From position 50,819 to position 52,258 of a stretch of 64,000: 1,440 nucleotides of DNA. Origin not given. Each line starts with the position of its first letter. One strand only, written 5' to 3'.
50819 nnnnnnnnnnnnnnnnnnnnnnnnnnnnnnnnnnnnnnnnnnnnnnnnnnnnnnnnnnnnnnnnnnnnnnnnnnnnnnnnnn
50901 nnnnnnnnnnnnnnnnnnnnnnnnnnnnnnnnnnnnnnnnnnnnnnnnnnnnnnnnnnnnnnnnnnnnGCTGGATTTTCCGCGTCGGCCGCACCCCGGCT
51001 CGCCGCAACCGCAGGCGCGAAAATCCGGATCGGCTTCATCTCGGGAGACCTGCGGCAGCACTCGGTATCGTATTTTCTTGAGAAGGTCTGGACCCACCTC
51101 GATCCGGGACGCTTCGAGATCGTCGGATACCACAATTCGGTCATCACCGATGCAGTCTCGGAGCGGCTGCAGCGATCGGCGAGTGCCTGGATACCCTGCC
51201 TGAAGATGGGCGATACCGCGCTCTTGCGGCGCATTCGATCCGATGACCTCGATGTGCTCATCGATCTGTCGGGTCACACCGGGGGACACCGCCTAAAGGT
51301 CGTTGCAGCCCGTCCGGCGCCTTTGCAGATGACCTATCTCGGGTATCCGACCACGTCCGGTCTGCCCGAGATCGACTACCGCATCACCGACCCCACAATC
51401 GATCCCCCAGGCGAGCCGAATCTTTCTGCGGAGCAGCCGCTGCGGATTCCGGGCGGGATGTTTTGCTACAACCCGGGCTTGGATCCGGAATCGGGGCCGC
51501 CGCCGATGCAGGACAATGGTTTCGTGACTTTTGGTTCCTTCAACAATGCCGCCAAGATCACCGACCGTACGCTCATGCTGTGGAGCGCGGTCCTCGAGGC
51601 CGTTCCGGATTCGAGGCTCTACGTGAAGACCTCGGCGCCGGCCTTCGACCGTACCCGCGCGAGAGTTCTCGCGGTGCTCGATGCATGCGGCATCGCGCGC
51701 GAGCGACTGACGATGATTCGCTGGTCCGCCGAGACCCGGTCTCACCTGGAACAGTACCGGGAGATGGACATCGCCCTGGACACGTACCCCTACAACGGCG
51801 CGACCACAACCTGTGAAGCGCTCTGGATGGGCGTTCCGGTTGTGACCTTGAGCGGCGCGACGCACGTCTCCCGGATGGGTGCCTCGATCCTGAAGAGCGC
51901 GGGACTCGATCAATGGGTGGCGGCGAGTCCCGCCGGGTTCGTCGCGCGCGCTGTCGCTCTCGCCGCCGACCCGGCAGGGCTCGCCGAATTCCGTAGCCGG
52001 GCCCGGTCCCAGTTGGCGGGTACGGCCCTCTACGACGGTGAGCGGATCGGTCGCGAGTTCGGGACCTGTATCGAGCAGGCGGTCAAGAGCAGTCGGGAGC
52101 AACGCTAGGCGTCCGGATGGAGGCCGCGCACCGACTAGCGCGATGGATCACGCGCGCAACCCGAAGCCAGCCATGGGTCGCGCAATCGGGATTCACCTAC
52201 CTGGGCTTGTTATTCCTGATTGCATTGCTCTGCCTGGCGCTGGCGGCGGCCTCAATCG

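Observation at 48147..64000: Two-partner secretion pair split by a GT41 glycosyltransferase, an orphan pseudopilin, an exosortase cargo and a secreted protein, placed directly beside prsT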

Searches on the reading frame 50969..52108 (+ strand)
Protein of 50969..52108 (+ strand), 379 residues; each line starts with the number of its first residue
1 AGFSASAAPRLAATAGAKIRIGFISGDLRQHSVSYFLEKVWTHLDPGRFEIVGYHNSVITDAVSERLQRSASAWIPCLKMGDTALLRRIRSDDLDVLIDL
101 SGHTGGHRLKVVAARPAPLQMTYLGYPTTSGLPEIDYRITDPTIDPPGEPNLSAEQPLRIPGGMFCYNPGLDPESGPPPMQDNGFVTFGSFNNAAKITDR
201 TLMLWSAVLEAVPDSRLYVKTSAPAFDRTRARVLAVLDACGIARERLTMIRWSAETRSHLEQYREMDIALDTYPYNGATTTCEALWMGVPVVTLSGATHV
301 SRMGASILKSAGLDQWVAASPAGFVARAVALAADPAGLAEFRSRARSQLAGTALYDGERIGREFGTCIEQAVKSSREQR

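Call 82: search_solved_structures(query=window:50969-52108:+, max_evalue=0.01, show_alignments=2)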
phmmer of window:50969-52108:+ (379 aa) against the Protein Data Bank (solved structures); distinct sequences matched with E-value up to 0.01: 23.
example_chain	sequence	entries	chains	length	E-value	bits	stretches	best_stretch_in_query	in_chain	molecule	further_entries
7y4i_A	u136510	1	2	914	4e-83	282.3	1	19-359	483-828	Probable UDP-N-acetylglucosamine--peptide N-acetylglucosaminyltransferase SPINDLY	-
8dtf_A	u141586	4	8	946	5.8e-83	281.8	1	19-359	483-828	Probable UDP-N-acetylglucosamine--peptide N-acetylglucosaminyltransferase SPINDLY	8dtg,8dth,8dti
5djs_A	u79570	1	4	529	2.4e-64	220.6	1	17-356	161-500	Tetratricopeptide TPR_2 repeat protein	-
2vsn_A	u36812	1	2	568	2.4e-46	161.3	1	16-369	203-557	XCOGT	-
2jlb_A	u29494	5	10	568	4.2e-46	160.5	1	16-369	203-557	XCC0866 | XCOGT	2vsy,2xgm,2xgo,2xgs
6q4m_A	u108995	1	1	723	5e-33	117.5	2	15-163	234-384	UDP-N-acetylglucosamine--peptide N-acetylglucosaminyltransferase 110 kDa subunit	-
6ibo_A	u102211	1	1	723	6.8e-33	117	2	15-163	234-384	UDP-N-acetylglucosamine--peptide N-acetylglucosaminyltransferase 110 kDa subunit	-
5npr_A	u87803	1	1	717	9.1e-33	116.6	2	15-163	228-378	UDP-N-acetylglucosamine--peptide N-acetylglucosaminyltransferase 110 kDa subunit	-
5nps_A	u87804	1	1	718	9.2e-33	116.6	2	15-163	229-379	UDP-N-acetylglucosamine--peptide N-acetylglucosaminyltransferase 110 kDa subunit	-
3pe3_A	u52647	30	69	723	9.4e-33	116.6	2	15-163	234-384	UDP-N-acetylglucosamine--peptide N-acetylglucosaminyltransferase 110 kDa subunit | UDP-N-ACETYLGLUCOSAMINE--PEPTIDE N-ACETYLGLUCOSAMINYL TRANSFERASE 110 KDA SUB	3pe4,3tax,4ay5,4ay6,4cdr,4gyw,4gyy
8cm9_A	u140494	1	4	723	9.4e-33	116.6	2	15-163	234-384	UDP-N-acetylglucosamine--peptide N-acetylglucosaminyltransferase 110 kDa subunit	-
6tka_AAA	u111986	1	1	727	9.6e-33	116.6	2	15-163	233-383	UDP-N-acetylglucosamine--peptide N-acetylglucosaminyltransferase 110 kDa subunit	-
5lvv_A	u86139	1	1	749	1e-32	116.4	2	15-163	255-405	UDP-N-acetylglucosamine--peptide N-acetylglucosaminyltransferase 110 kDa subunit,UDP-N-ace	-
5lwv_A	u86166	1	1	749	1.1e-32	116.4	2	15-163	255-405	Host cell factor 1,UDP-N-acetylglucosamine--peptide N-acetylglucosaminyltransferase 110 kD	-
7yea_A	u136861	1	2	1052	2.9e-32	115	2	15-163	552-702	UDP-N-acetylglucosamine--peptide N-acetylglucosaminyltransferase 110 kDa subunit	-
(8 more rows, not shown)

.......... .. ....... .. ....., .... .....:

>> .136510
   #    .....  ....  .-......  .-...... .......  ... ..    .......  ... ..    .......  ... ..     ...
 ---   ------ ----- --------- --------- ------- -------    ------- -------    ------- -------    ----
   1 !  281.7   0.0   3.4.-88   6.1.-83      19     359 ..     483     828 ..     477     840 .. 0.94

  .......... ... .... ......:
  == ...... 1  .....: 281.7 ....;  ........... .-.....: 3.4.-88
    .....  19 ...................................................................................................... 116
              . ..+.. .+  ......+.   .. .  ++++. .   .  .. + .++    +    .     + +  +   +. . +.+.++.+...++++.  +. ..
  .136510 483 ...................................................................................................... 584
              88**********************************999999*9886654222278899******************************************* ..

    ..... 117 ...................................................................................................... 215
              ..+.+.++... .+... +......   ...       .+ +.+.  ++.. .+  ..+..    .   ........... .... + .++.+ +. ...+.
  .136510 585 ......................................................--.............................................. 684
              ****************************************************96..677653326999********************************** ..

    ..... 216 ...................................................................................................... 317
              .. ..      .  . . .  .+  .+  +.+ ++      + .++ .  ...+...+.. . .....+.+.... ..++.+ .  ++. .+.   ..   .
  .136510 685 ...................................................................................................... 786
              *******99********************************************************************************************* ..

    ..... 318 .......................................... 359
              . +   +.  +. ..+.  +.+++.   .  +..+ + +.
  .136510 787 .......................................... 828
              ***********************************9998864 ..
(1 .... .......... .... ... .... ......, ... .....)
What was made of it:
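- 49802..52108 (+): Cytoplasmic TPR + GT41 glycosyltransferase of the SPINDLY/OGT type (768 aa). The catalytic half scores 282 bits against SPINDLY, 221 against TtOGT, 161 against XcOGT, 117 against human OGT and 21.7 against HMW1C-like NGT (call 82).
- On GT41 protein O-glycosyltransferase (OGT/SPINDLY type): A contiguous alignment of catalytic-domain residues 19-359 (residues ~408-748 of the 768-aa protein) to SPINDLY scores 282 bits (call 82).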
